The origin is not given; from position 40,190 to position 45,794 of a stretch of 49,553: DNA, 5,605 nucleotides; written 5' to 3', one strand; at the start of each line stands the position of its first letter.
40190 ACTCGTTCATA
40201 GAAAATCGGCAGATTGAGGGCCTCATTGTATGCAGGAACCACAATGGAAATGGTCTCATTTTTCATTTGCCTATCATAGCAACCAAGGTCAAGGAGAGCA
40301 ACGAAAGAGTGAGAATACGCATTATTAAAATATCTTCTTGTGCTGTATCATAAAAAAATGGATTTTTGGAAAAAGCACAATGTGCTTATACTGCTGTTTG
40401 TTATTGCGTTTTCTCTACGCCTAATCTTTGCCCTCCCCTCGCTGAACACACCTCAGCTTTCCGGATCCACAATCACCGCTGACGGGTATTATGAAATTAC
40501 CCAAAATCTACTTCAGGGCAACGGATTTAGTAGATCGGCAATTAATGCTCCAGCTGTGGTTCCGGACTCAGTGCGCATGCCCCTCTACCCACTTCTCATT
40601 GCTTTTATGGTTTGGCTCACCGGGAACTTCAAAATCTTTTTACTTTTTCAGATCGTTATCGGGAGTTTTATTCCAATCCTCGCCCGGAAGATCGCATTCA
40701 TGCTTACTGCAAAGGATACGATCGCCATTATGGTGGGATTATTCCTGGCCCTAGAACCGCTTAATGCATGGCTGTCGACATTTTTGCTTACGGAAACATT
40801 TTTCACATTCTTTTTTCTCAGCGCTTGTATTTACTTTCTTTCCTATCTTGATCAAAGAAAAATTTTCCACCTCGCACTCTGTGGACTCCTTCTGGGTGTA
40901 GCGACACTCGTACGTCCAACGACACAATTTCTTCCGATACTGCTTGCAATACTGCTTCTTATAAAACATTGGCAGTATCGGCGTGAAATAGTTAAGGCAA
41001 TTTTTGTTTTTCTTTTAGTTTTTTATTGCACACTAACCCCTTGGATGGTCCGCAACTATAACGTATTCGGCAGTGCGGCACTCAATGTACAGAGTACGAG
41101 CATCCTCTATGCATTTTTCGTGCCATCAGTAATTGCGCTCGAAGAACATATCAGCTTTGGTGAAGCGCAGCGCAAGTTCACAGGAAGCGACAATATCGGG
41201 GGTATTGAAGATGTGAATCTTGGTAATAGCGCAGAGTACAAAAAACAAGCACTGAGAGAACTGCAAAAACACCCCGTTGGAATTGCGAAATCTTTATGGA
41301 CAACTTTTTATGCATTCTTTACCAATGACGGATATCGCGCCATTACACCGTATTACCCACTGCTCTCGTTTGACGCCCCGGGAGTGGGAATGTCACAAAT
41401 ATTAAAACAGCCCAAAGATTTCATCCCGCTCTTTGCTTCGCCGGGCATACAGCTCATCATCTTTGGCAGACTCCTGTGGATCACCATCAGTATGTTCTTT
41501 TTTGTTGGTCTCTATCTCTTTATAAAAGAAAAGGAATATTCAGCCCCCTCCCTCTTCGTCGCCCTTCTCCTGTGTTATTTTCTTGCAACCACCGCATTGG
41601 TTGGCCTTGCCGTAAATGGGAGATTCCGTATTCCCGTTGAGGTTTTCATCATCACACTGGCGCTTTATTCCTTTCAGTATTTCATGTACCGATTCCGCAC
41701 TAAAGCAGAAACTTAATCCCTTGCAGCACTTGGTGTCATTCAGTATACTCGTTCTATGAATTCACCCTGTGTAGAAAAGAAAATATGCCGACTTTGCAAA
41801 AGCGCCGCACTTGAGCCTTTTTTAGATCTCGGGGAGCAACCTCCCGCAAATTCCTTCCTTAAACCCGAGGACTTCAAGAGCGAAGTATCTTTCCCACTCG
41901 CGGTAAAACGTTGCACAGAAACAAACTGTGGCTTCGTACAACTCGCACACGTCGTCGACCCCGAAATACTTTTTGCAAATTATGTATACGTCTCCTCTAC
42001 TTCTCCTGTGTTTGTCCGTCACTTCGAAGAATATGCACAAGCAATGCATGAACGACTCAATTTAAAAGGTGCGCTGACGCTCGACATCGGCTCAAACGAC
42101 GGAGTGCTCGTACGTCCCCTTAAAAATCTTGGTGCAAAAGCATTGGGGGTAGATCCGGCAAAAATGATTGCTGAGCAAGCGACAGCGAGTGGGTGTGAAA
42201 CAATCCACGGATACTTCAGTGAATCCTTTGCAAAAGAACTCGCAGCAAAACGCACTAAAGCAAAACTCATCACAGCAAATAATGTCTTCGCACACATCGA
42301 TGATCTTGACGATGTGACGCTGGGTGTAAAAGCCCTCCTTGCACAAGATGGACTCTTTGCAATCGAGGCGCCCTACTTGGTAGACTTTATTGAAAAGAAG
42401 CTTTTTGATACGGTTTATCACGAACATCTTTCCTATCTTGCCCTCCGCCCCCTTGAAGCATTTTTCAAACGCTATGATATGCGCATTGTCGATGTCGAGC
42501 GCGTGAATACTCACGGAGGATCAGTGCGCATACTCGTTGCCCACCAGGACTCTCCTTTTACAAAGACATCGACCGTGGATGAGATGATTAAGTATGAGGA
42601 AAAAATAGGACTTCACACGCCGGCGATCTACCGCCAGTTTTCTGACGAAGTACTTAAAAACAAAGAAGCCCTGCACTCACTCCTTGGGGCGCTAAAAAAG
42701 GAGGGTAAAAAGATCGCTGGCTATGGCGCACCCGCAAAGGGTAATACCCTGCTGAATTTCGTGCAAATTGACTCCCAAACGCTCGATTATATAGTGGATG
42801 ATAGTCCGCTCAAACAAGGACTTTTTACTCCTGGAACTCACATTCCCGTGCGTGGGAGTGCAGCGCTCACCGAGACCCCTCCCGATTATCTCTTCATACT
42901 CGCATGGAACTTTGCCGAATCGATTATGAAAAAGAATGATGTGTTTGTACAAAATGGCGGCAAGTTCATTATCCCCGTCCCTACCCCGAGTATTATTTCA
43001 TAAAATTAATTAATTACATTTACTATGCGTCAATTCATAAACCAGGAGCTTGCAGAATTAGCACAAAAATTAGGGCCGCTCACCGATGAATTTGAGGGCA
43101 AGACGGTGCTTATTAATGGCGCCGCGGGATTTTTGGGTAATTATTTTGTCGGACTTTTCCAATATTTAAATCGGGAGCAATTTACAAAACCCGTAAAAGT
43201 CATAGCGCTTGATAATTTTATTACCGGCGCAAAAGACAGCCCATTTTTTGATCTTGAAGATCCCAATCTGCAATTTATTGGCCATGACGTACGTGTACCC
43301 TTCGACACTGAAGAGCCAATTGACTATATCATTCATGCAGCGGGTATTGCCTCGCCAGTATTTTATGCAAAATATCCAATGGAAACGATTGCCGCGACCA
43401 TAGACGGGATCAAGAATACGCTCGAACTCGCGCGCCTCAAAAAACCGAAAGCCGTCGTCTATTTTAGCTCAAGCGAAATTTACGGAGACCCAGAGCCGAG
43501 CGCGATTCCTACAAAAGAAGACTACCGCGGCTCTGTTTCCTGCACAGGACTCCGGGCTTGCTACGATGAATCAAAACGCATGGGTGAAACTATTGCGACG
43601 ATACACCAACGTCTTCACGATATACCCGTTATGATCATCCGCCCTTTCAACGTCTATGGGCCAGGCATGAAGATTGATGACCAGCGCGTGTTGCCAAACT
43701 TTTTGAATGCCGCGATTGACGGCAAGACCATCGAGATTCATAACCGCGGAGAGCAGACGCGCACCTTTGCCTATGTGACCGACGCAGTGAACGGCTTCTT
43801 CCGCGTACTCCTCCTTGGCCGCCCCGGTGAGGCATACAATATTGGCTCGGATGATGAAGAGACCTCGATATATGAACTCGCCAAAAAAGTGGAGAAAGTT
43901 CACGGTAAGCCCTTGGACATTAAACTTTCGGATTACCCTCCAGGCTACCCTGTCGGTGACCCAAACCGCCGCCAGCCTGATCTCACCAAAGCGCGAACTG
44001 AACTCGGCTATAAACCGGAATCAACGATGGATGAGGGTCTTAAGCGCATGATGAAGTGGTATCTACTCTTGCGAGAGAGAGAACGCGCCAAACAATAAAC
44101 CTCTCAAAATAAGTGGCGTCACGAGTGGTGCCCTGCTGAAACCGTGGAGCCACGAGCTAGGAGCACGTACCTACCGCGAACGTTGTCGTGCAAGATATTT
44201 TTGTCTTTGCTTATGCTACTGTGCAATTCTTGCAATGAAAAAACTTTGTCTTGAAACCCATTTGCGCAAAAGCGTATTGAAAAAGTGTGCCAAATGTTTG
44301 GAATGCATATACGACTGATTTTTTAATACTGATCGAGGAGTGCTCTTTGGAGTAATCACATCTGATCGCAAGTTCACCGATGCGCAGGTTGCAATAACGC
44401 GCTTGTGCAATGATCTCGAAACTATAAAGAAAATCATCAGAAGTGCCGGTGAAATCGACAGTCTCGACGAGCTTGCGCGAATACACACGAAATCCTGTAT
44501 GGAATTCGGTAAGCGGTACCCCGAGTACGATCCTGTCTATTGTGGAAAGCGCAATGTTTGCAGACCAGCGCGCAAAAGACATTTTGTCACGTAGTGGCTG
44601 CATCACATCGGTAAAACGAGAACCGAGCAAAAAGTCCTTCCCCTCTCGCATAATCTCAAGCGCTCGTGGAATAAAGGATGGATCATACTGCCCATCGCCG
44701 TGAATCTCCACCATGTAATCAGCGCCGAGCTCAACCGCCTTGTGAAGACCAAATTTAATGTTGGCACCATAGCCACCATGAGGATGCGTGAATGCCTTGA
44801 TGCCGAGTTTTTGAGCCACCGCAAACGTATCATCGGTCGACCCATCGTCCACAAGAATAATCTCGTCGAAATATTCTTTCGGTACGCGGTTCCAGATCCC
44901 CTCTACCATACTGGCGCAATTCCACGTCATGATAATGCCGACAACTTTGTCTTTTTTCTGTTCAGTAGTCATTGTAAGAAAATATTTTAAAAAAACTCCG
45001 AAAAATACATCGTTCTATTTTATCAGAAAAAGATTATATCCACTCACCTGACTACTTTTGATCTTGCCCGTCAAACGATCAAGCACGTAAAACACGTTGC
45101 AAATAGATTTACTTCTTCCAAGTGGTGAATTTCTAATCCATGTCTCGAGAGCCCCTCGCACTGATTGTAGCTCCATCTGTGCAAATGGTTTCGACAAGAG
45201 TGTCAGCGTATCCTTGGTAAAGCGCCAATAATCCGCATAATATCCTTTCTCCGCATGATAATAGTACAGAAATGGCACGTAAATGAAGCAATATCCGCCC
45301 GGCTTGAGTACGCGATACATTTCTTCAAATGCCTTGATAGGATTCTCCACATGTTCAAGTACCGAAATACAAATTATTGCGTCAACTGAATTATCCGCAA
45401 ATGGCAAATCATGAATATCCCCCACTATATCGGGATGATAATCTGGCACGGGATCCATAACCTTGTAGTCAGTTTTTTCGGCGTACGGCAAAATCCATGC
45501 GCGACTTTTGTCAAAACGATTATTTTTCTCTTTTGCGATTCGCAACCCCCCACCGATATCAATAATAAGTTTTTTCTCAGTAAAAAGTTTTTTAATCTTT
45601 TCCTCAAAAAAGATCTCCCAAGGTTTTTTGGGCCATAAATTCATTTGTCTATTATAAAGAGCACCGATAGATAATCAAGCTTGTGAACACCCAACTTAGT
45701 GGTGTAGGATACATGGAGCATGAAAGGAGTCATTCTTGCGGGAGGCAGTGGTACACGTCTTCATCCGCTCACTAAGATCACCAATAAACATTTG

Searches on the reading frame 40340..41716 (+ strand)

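Call 12: search_protein_families(library=pfam, proteins=[window:40340-41716:+])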
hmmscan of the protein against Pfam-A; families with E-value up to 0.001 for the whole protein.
window:40340-41716:+ (458 aa): 2 families
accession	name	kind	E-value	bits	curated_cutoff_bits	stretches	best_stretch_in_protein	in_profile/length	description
PF02366.24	PMT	-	5.9e-06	26.5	22.7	1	102-237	87-232/245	Dolichyl-phosphate-mannose-protein mannosyltransferase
PF13231.12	PMT_2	-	6.1e-06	27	26.1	1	81-228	4-154/160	Dolichyl-phosphate-mannose-protein mannosyltransferase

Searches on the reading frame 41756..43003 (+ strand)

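Call 12: search_protein_families(library=pfam, proteins=[window:41756-43003:+])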
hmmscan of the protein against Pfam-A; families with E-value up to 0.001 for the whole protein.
window:41756-43003:+ (415 aa): 6 families
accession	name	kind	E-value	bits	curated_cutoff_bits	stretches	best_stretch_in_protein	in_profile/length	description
PF08484.17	Methyltransf_14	-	6.4e-58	195.5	23.5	1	252-409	2-160/160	C-methyltransferase C-terminal domain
PF08421.16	Methyltransf_13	-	1.2e-21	77.1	31.3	1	11-73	1-62/62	Putative zinc binding domain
PF13489.12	Methyltransf_23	-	8e-12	45.6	27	1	91-245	7-162/164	Methyltransferase domain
PF08242.18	Methyltransf_12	-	4.7e-08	34.1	30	1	109-201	1-98/98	Methyltransferase domain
PF08241.18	Methyltransf_11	-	5.4e-06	27.4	21.2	1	109-203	1-95/95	Methyltransferase domain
PF13649.12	Methyltransf_25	-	0.00026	22.1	27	1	109-199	2-97/97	Methyltransferase domain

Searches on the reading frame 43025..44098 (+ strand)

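Call 12: search_protein_families(library=pfam, proteins=[window:43025-44098:+])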
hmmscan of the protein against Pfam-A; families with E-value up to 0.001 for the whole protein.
window:43025-44098:+ (357 aa): 4 families
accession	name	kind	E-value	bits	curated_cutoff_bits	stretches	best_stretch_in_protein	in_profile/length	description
PF01370.27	Epimerase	-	2.6e-40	138.8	20.9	1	28-274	1-240/240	NAD dependent epimerase/dehydratase family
PF16363.11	GDP_Man_Dehyd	-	5.3e-25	89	27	1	29-342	1-332/332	GDP-mannose 4,6 dehydratase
PF07993.18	NAD_binding_4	-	3e-10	40.1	20.1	1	97-234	87-233/258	Male sterility protein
PF01073.25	3Beta_HSD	-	5.3e-09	35.9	22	1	29-217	1-188/280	3-beta hydroxysteroid dehydrogenase/isomerase family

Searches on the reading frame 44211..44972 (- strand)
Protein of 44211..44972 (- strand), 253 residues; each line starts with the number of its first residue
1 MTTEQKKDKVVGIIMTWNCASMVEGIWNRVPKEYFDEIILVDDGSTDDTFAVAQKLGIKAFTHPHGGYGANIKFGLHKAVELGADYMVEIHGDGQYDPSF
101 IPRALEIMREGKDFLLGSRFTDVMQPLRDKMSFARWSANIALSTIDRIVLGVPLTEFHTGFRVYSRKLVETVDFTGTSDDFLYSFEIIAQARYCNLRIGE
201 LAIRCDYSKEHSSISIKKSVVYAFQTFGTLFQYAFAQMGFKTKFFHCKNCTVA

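Call 12: search_protein_families(library=pfam, proteins=[window:44211-44972:-])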
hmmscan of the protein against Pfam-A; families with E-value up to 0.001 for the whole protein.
window:44211-44972:- (253 aa): 1 family
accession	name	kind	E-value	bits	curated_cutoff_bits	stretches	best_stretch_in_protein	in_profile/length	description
PF00535.33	Glycos_transf_2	-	1.3e-17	64.6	23.3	1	13-171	3-166/168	Glycosyl transferase family 2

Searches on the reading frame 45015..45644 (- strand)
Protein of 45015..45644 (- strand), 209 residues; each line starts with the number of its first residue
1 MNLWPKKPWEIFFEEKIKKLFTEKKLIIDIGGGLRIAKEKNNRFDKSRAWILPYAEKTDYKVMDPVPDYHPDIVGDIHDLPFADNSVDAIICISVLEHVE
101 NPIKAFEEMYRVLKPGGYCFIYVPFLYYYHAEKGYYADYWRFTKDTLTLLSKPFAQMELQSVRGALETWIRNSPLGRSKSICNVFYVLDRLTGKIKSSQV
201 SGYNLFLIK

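Call 12: search_protein_families(library=pfam, proteins=[window:45015-45644:-])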
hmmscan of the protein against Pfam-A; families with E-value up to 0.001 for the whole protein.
window:45015-45644:- (209 aa): 7 families
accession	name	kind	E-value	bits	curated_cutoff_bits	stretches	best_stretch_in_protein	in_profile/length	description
PF08241.18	Methyltransf_11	-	7.4e-18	65.4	21.2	1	73-121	47-95/95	Methyltransferase domain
PF13489.12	Methyltransf_23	-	1.5e-11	44.8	27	1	18-145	14-140/164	Methyltransferase domain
PF13649.12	Methyltransf_25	-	6.3e-11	43.3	27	1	73-117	51-97/97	Methyltransferase domain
PF13847.12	Methyltransf_31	-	8.3e-11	42.2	27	1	74-121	60-109/145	Methyltransferase domain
PF05148.21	Methyltransf_8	-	1.3e-08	35.4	27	1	3-121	54-156/219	Hypothetical methyltransferase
PF08242.18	Methyltransf_12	-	3.1e-08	34.7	30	1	76-118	57-97/98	Methyltransferase domain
PF01209.24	Ubie_methyltran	-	3.3e-05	23.8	20.1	1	74-121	104-151/233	ubiE/COQ5 methyltransferase family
